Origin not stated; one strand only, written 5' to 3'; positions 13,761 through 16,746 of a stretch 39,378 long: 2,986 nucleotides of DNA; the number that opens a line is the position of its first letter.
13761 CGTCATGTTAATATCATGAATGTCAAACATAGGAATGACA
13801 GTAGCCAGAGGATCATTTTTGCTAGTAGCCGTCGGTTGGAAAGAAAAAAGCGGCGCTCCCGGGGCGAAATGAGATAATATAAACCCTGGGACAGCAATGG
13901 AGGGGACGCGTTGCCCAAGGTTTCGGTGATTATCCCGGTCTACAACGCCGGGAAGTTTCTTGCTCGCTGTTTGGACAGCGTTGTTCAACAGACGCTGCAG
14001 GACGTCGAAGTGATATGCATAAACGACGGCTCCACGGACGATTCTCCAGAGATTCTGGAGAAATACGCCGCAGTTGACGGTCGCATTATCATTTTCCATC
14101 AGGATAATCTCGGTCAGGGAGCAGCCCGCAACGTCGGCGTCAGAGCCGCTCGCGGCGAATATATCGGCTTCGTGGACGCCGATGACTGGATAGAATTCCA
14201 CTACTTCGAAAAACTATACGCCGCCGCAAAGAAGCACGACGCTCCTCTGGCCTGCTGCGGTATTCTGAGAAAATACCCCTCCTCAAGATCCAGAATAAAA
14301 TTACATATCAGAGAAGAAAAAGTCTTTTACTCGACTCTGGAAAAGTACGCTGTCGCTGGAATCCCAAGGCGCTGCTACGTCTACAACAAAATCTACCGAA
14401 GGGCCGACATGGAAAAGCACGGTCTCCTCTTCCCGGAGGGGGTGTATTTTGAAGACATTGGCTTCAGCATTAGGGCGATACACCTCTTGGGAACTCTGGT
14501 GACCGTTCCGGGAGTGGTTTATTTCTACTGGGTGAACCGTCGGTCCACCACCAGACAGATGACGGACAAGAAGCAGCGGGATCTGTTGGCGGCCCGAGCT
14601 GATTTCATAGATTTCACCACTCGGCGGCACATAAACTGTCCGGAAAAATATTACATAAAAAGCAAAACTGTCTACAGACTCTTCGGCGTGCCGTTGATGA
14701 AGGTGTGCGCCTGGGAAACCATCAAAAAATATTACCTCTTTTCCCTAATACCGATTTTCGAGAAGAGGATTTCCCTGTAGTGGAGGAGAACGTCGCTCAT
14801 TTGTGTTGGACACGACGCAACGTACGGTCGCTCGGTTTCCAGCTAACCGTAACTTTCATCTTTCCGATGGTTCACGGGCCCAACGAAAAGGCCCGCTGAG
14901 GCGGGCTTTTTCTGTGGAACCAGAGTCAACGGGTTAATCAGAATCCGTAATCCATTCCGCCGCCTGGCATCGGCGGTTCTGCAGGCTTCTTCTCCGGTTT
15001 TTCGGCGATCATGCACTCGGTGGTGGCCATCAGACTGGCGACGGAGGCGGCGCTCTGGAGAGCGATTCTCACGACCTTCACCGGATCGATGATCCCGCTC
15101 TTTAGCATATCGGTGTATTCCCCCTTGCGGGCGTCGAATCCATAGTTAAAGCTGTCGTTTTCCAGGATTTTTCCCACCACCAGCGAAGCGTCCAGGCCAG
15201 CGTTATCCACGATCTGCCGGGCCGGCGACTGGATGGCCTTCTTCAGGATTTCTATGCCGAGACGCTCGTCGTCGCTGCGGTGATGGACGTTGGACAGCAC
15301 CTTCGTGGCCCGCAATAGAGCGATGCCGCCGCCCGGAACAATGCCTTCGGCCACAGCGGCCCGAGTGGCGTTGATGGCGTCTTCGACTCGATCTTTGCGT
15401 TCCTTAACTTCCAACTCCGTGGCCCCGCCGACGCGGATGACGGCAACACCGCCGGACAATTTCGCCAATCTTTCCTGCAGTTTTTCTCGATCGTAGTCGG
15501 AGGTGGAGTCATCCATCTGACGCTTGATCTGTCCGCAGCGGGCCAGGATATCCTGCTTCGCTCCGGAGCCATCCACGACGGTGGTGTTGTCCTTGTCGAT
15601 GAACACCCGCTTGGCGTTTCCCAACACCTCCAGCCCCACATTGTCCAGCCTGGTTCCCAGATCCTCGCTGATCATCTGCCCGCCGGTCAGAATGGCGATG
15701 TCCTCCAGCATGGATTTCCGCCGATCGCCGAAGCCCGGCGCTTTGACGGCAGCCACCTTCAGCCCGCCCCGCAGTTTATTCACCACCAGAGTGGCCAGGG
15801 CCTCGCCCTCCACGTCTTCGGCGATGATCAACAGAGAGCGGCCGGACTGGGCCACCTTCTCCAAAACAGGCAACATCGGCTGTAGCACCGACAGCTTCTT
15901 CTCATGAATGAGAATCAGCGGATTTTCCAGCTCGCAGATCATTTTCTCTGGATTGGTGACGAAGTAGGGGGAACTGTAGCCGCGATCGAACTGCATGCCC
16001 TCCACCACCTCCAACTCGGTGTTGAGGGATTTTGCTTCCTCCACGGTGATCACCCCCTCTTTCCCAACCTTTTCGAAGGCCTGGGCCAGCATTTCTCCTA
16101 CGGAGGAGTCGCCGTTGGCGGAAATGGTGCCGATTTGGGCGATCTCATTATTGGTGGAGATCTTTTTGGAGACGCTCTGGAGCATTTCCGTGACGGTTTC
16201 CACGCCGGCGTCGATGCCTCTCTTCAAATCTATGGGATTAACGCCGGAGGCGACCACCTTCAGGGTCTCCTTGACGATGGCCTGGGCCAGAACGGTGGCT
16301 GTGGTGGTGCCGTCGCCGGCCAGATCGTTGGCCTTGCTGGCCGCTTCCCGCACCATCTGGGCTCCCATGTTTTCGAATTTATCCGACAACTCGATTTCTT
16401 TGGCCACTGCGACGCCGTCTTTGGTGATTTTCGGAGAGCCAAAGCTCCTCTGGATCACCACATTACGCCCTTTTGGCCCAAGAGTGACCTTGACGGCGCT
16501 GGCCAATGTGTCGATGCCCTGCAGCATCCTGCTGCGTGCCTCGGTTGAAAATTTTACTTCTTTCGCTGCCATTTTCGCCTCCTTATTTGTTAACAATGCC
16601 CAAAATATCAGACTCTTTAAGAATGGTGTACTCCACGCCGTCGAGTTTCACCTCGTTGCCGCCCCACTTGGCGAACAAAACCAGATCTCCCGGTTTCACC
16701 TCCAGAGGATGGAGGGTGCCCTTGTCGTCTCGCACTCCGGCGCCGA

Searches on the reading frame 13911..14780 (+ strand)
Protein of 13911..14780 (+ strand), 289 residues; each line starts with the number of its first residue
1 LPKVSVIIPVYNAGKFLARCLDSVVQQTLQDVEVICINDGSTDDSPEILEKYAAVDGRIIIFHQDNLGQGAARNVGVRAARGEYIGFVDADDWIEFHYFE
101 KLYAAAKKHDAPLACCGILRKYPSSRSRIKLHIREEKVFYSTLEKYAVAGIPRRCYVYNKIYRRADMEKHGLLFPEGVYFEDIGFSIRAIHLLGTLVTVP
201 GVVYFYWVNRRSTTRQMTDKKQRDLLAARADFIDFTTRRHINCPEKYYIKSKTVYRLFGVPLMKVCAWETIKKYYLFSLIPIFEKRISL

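Call 25: search_protein_families(library=pfam, proteins=[window:13911-14780:+], max_evalue=0.001)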
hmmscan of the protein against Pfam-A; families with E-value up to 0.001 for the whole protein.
window:13911-14780:+ (289 aa): 3 families
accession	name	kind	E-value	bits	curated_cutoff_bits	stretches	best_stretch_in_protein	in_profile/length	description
PF00535.33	Glycos_transf_2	-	5.9e-42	143.9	23.3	1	5-169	1-166/168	Glycosyl transferase family 2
PF10111.15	Glyco_tranf_2_2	-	7e-14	52.4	27.3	1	5-104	1-104/276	Glycosyltransferase like family 2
PF13641.12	Glyco_tranf_2_3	-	7.4e-11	42.9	27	1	2-117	1-120/230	Glycosyltransferase like family 2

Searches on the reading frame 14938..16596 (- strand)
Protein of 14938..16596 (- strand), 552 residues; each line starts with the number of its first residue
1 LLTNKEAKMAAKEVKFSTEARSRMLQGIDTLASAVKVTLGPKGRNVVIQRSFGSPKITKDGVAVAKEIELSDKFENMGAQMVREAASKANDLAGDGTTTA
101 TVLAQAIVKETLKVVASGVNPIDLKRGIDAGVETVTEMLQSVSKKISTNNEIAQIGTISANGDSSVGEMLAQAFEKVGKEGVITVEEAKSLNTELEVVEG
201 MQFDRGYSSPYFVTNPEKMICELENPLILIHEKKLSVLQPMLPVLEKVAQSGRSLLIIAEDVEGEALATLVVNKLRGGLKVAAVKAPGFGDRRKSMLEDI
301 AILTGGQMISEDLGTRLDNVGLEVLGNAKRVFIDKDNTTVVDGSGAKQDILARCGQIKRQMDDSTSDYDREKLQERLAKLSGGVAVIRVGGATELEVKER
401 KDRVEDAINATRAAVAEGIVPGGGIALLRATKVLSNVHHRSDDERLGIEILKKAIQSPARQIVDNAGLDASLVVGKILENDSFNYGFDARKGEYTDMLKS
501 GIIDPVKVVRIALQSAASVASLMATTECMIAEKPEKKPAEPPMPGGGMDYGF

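Call 25: search_protein_families(library=pfam, proteins=[window:14938-16596:-], max_evalue=0.001)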
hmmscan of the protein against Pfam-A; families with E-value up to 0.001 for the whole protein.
window:14938-16596:- (552 aa): 1 family
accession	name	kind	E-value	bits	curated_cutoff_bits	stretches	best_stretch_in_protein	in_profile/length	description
PF00118.29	Cpn60_TCP1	-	3.9e-81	273.6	34.3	1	31-533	1-489/490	TCP-1/cpn60 chaperonin family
